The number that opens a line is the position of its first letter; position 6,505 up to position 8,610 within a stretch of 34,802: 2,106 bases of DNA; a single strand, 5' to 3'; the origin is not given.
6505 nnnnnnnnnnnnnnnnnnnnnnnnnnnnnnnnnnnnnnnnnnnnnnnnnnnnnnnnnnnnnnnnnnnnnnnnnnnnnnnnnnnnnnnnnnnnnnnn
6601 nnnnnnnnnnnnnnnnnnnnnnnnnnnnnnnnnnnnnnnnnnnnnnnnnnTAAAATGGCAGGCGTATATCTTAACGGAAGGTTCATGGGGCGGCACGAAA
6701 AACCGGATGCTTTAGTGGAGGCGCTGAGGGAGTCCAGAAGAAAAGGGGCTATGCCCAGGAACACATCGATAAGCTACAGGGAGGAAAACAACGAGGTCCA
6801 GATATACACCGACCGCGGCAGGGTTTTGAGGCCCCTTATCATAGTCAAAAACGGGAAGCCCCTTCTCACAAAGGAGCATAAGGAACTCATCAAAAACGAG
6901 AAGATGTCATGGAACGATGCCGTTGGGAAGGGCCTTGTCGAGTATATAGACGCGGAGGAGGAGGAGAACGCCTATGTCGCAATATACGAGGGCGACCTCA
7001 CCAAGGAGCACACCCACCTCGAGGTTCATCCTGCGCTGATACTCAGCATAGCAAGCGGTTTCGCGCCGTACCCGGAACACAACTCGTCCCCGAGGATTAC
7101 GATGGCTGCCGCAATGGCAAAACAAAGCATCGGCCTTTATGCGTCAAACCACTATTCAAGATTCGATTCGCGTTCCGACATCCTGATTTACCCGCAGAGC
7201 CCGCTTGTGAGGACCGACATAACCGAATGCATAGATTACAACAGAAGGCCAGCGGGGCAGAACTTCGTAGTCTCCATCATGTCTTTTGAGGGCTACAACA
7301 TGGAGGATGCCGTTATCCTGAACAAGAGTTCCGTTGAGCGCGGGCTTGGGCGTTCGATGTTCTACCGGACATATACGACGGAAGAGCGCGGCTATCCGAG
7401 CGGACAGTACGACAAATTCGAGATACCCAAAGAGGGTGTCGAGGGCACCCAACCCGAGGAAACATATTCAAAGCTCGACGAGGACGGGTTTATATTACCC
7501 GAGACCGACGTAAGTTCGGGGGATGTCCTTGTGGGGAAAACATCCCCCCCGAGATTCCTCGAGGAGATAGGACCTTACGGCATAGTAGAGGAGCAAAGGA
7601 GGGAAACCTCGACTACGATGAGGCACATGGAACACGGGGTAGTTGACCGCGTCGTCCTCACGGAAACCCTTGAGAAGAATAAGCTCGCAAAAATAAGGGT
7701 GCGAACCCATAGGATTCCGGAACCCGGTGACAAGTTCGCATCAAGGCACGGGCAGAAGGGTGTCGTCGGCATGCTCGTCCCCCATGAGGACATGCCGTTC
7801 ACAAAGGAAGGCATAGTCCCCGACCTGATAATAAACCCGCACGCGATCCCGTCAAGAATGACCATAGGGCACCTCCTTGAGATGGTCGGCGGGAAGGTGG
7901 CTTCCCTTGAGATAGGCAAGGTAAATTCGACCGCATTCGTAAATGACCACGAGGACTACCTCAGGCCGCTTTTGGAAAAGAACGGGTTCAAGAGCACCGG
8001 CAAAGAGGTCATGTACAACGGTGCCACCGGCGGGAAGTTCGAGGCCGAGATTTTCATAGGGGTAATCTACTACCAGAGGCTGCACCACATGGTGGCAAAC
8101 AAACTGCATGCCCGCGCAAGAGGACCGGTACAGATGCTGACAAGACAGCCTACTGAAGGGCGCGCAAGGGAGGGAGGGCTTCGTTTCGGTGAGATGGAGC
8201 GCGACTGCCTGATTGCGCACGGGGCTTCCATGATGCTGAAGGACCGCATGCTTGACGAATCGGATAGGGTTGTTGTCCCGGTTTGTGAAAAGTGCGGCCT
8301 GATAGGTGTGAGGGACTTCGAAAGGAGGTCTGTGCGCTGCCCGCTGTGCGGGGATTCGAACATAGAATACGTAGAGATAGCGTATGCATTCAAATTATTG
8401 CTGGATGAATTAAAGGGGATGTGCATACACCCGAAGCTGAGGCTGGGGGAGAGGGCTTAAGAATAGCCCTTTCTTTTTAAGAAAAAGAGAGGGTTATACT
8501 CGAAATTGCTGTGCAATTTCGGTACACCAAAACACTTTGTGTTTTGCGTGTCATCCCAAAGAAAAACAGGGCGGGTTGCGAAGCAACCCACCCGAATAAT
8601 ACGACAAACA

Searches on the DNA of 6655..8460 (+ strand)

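Call 88: search_rna_families(source=L102, threshold=evalue, max_evalue=1)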
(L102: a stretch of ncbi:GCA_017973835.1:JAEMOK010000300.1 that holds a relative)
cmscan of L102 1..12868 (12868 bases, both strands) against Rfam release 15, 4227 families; matches with E-value up to 1: 2.
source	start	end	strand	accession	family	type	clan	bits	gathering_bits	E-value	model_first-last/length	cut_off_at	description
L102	9073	9113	-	RF03401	mir-1323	Gene; miRNA;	-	22.3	98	0.71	1-73/73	no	mir-1323 microRNA precursor family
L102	5352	5432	-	RF00534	SgrS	Gene; antisense;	-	15.9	37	0.88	1-232/232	no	SgrS RNA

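Call 101: search_with_rna_model(model_id=R2, sources=[L006, L007, L008, L009, L010, L011, L012, L013, L014, L015, L016, L017, L018, L019, L020, L021, L022, L023, L024, L025, L026, L027, L028, L029, L030, L031, L032, L033, L034, L035, L036, L037, L038, L039, L040, L041, L042, L043, L044, L045, L046, L047, L048, L049, L050, L051, L052, L053, L054, L055, L056, L057, L058, L059, L060, L061, L062, L063, L064, L065, L066, L067, L068, L069, L070, L071, L072, L073, L074, L075, L076, L077, L078, L079, L080, L081, L082, L083, L084, L085, L090, L091, L092], max_evalue=1)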
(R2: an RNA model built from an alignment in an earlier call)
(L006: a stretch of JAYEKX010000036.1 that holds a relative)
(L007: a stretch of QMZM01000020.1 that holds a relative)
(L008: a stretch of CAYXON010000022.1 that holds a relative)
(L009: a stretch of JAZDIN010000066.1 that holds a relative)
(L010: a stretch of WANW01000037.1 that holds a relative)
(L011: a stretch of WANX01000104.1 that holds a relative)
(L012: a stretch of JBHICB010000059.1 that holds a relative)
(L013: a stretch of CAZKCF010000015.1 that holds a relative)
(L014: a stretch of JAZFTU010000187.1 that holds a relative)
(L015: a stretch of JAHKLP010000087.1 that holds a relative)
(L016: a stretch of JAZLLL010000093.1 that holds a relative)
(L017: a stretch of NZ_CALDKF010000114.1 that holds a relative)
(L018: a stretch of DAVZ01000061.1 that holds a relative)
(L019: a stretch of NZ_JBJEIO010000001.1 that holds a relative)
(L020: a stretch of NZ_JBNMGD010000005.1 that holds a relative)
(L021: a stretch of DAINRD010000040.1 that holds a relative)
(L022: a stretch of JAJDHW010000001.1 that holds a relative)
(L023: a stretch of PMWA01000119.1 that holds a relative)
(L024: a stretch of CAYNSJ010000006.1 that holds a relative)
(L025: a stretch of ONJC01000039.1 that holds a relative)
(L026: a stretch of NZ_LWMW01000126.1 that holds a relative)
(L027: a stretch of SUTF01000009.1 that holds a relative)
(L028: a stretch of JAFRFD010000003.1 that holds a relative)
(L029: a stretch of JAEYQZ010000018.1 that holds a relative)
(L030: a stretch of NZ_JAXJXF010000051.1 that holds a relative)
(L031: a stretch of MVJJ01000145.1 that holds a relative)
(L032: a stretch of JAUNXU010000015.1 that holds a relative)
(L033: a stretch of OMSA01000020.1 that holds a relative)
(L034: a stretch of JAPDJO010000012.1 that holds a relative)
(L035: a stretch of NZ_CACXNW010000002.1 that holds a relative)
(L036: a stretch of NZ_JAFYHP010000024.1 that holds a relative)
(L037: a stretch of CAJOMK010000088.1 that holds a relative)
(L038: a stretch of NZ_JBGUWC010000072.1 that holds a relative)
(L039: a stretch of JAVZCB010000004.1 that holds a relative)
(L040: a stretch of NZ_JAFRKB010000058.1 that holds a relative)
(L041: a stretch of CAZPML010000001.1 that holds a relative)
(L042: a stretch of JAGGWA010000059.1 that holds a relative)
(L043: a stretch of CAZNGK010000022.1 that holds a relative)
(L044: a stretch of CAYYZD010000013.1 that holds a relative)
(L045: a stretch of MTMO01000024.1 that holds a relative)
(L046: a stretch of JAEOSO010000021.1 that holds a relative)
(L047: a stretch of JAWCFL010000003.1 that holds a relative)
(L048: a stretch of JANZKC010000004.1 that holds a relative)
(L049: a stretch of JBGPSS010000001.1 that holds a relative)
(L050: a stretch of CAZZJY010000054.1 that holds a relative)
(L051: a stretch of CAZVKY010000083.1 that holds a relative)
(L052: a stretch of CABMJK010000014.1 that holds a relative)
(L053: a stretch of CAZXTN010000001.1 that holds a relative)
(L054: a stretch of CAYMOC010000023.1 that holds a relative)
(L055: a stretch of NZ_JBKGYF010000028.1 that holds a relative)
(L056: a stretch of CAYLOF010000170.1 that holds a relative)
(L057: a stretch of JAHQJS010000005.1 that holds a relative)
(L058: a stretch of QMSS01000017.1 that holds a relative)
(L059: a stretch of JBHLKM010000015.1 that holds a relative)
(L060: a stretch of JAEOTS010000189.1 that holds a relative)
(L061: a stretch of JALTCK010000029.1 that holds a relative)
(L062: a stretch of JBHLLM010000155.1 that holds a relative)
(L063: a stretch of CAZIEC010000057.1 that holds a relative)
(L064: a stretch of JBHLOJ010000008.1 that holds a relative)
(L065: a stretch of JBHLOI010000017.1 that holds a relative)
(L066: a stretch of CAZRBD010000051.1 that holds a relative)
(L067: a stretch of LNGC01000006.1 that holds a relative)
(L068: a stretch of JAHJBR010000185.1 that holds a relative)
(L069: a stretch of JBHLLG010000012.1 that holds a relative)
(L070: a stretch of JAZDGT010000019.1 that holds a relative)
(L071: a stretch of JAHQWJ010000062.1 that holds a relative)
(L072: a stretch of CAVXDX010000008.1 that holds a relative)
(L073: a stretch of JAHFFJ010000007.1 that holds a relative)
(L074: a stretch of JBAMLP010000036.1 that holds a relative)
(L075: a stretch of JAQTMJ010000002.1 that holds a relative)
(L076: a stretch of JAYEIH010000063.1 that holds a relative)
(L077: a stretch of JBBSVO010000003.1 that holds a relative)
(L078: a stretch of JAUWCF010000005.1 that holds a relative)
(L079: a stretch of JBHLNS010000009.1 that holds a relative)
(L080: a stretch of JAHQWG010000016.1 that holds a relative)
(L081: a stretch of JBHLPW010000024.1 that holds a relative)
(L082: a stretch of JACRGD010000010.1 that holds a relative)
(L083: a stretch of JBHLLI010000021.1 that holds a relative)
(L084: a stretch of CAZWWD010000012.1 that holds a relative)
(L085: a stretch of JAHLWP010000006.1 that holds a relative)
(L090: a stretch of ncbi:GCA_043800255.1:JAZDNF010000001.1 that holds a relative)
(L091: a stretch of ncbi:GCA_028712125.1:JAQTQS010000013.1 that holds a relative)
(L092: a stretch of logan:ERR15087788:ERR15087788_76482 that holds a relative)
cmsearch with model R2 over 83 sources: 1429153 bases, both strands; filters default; matches with E-value up to 1: 2.
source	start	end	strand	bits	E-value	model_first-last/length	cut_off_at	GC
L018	598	644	-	22.8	0.011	1-46/46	no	0.32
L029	8377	8422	+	21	0.034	1-46/46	no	0.46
